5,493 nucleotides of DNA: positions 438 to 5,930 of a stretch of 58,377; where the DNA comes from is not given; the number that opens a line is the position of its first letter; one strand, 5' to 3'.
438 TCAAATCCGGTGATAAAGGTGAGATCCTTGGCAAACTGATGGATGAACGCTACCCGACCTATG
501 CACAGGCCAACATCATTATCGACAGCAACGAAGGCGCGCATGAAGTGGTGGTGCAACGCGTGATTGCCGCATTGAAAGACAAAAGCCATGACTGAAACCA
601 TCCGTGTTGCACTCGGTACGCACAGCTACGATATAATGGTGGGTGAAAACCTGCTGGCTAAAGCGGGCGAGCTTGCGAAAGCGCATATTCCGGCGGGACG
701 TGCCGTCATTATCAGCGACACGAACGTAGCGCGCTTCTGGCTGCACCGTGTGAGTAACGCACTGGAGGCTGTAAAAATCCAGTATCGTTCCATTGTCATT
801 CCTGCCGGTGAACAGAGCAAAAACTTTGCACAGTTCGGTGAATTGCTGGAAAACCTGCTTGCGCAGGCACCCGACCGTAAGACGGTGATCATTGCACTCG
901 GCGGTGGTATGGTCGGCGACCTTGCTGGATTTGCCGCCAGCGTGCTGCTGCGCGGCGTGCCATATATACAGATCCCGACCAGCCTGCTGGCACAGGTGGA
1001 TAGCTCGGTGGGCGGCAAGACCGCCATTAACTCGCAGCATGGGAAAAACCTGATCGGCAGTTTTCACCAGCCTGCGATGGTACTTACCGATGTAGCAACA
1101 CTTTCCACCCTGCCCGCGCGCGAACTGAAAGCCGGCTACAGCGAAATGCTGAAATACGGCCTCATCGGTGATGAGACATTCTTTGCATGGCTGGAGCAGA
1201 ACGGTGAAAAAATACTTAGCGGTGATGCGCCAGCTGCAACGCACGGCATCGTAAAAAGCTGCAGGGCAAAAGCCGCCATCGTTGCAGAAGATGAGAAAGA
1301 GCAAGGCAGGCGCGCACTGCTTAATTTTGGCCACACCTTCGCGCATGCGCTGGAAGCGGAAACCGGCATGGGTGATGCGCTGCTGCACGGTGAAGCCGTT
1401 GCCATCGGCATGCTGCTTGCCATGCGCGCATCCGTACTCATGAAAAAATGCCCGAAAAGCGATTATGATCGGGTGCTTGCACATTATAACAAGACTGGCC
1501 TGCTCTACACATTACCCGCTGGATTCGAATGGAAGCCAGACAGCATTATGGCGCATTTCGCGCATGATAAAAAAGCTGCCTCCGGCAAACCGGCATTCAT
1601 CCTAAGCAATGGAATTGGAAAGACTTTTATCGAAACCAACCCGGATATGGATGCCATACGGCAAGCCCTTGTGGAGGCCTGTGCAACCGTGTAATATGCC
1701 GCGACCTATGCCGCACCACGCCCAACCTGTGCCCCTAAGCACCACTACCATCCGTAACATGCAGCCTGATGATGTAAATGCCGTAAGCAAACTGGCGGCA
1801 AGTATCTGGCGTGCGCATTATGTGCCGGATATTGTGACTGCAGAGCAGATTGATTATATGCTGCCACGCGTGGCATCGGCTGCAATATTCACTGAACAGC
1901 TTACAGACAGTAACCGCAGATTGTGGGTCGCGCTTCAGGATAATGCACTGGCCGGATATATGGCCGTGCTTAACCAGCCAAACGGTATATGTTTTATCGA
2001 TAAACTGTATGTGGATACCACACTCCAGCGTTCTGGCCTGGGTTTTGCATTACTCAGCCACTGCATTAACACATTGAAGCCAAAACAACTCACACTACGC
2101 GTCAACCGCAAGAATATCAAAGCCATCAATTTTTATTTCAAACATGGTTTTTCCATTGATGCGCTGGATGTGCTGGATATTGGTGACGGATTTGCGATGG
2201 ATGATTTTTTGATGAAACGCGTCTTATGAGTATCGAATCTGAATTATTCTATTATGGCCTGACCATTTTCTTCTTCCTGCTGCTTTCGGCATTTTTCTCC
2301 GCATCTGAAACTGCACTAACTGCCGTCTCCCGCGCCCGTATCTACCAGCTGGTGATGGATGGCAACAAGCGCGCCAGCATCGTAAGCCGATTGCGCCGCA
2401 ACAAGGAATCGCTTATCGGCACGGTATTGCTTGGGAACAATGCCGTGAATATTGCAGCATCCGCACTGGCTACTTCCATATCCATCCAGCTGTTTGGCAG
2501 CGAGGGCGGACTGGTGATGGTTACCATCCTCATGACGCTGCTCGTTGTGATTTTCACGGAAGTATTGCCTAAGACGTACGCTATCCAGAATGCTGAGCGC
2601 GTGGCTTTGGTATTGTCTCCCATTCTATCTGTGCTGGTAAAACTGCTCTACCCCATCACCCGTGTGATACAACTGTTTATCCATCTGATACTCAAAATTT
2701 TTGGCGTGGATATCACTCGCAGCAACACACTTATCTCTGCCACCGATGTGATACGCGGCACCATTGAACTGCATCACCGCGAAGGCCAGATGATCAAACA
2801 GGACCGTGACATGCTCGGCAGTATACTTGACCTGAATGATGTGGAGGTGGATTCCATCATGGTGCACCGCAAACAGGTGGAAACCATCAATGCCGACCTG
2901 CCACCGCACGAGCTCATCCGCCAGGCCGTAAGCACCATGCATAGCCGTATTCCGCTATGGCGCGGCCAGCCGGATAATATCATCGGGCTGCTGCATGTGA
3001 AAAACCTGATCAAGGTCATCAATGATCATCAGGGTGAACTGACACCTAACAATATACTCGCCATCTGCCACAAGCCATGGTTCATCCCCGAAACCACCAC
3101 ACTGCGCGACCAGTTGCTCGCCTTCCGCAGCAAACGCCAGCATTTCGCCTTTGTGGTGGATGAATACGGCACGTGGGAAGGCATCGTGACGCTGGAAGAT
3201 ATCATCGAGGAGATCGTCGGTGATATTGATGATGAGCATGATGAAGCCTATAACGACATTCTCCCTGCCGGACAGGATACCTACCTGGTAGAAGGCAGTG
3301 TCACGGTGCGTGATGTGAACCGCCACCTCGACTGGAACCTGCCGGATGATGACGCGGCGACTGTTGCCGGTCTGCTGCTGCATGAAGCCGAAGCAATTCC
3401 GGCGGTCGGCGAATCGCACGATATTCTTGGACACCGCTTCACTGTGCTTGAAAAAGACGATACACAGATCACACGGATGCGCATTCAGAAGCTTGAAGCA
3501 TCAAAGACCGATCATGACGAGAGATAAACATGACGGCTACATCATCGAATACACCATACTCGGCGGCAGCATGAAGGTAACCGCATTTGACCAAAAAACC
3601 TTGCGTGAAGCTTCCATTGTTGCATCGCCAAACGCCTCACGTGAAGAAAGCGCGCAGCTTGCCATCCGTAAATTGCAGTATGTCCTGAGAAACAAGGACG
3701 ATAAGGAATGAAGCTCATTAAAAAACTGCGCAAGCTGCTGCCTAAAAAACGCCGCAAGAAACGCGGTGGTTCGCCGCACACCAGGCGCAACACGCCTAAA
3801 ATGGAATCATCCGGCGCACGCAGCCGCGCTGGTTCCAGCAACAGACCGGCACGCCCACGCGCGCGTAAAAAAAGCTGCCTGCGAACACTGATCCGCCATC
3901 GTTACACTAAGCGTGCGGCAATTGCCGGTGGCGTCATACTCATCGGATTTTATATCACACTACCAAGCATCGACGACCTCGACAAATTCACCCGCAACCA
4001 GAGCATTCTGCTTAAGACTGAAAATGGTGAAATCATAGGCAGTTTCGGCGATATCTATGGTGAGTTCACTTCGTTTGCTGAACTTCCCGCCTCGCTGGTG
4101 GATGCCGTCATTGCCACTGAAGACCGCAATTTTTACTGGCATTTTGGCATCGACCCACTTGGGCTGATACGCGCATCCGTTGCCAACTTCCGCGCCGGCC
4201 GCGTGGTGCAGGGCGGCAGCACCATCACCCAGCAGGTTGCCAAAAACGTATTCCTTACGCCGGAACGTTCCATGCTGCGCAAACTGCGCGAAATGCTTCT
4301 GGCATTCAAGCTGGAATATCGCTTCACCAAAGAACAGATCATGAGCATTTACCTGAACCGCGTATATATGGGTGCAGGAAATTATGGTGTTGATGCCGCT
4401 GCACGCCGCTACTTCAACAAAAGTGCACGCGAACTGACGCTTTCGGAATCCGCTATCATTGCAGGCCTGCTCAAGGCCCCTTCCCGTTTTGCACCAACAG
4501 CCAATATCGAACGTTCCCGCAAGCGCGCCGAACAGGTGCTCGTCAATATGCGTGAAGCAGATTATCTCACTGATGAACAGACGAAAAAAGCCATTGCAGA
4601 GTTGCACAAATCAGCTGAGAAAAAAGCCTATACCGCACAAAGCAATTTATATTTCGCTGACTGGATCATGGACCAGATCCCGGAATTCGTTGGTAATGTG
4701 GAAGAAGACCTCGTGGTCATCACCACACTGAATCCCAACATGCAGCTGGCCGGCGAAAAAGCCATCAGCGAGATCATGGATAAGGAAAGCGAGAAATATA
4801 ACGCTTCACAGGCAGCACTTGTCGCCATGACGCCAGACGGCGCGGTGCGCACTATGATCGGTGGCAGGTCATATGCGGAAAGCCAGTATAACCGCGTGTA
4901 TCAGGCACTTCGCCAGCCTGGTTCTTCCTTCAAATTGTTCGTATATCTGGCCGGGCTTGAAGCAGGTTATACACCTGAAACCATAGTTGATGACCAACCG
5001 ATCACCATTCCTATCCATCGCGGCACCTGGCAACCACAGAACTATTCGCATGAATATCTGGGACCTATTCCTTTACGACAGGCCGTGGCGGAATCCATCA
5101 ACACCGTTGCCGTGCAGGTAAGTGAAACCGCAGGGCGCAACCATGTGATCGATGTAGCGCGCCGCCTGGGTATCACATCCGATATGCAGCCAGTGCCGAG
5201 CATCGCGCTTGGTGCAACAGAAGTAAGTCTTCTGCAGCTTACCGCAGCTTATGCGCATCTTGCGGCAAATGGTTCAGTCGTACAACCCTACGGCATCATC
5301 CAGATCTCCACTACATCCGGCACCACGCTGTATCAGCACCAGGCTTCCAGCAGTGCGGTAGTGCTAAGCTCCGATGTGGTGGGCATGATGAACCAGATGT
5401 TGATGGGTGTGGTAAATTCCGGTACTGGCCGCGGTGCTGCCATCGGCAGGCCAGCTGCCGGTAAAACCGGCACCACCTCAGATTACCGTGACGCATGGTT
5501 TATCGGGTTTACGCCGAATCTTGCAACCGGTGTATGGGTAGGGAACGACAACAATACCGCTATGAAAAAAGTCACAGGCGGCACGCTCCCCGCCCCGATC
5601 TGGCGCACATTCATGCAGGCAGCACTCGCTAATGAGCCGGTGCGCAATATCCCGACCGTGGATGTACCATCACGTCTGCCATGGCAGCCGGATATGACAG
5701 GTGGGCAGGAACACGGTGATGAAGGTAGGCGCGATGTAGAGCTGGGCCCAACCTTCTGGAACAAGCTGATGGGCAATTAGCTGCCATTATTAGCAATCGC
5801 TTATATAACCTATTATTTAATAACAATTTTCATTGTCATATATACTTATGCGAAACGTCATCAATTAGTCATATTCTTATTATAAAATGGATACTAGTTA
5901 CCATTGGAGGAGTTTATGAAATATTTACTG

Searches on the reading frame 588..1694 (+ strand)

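Call 55: search_protein_families(library=pfam, proteins=[window:588-1694:+], max_evalue=0.0001)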
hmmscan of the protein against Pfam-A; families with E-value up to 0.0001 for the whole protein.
window:588-1694:+ (368 aa): 4 families
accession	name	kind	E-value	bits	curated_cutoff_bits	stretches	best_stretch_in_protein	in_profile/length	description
PF01761.26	DHQ_synthase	-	2.7e-46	156.4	24.2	1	69-181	2-114/115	3-dehydroquinate synthase N-terminal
PF24621.2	DHQS_C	-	1.8e-43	148.4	27.6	1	183-330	1-144/144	3-dehydroquinate synthase C-terminal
PF13685.12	Fe-ADH_2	-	2.4e-09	37.8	28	1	18-170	2-143/149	Iron-containing alcohol dehydrogenase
PF00465.25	Fe-ADH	-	3.4e-07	30.5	31.3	1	16-132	4-130/168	Iron-containing alcohol dehydrogenase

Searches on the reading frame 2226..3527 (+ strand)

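Call 55: search_protein_families(library=pfam, proteins=[window:2226-3527:+], max_evalue=0.0001)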
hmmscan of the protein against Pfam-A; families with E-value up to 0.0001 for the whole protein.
window:2226-3527:+ (433 aa): 3 families
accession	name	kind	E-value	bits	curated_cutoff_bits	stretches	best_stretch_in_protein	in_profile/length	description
PF01595.25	CNNM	-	9.1e-50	169.3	28.4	1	13-189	2-177/181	Cyclin M transmembrane N-terminal domain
PF03471.22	CorC_HlyC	-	3.9e-22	78.5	27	1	349-423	4-80/81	Transporter associated domain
PF00571.33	CBS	-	9.4e-13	48.7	24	1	283-331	8-56/57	CBS domain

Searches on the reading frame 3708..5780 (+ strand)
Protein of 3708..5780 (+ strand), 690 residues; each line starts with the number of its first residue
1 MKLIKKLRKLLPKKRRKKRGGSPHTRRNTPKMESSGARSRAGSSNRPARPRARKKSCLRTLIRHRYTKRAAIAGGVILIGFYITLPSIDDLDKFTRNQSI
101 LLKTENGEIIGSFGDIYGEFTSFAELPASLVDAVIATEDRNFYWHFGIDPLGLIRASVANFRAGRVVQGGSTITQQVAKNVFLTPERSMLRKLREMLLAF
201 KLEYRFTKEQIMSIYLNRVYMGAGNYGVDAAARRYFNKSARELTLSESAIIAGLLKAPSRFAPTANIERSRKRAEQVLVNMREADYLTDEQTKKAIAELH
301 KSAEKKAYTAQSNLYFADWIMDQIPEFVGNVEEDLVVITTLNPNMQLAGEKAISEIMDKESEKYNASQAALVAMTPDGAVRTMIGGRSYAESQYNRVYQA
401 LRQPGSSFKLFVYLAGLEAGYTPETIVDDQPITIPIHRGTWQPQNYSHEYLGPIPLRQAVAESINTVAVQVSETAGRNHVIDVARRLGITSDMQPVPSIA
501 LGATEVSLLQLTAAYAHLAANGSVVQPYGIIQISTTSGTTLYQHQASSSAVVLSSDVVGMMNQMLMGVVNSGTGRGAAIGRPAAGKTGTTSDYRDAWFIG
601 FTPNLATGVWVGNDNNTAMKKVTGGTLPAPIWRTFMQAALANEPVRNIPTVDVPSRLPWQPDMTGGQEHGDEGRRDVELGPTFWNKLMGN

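Call 55: search_protein_families(library=pfam, proteins=[window:3708-5780:+], max_evalue=0.0001)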
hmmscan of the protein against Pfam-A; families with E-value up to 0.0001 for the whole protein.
window:3708-5780:+ (690 aa): 2 families
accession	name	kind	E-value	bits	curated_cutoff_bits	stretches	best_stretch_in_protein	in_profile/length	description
PF00912.28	Transgly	-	3.7e-63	212.6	27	1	107-281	2-177/178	Transglycosylase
PF00905.27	Transpeptidase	-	2.5e-30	106.1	22.1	1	371-637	3-299/299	Penicillin binding protein transpeptidase domain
